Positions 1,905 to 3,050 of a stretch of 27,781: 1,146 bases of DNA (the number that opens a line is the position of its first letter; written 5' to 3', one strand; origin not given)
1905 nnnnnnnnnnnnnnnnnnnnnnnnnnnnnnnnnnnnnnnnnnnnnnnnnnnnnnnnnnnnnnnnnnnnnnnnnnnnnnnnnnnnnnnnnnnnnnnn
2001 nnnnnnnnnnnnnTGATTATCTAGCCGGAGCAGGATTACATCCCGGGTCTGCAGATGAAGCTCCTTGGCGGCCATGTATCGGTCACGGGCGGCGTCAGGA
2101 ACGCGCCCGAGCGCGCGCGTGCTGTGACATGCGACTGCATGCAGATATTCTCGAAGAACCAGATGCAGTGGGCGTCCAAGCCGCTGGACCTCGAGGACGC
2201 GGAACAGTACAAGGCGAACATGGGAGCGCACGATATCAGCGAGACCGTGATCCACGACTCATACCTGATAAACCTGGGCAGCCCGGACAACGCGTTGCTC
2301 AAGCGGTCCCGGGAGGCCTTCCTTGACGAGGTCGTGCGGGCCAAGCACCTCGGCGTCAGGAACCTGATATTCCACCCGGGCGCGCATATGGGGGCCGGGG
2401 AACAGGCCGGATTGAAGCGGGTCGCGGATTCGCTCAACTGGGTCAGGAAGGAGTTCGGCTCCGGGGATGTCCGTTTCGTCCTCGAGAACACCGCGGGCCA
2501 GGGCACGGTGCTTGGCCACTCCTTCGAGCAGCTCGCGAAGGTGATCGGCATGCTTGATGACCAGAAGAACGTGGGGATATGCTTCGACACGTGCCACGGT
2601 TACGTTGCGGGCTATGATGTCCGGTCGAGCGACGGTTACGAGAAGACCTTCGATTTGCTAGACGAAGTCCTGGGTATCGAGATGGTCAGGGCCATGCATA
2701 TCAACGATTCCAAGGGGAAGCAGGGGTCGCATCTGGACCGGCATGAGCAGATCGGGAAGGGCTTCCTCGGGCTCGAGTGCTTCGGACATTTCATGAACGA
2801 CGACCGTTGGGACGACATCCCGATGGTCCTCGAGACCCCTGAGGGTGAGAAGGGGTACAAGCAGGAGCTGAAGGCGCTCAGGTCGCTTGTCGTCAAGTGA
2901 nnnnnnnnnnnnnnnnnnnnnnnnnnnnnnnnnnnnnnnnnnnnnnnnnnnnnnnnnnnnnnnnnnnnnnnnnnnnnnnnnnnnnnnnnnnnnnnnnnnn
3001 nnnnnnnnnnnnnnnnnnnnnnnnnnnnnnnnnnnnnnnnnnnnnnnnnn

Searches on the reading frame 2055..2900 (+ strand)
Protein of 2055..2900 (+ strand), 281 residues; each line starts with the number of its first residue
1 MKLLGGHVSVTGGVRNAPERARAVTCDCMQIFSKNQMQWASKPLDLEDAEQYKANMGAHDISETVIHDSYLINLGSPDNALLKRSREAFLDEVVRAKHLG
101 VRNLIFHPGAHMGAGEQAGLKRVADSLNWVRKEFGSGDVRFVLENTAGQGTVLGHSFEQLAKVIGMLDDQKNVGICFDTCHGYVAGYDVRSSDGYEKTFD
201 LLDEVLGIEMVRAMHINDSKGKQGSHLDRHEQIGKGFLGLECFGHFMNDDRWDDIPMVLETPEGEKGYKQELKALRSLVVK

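Call 12: search_protein_families(library=pfam, proteins=[window:2055-2900:+], max_evalue=0.001)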
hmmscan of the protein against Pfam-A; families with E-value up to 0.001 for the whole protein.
window:2055-2900:+ (281 aa): 2 families
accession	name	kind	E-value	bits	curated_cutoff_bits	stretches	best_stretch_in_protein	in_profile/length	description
PF01261.30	AP_endonuc_2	-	5.2e-56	190.6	31.1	1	20-277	3-248/249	Xylose isomerase-like TIM barrel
PF17285.8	PRMT5_TIM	-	0.00095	19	30.2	0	40-109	26-91/252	PRMT5 TIM barrel domain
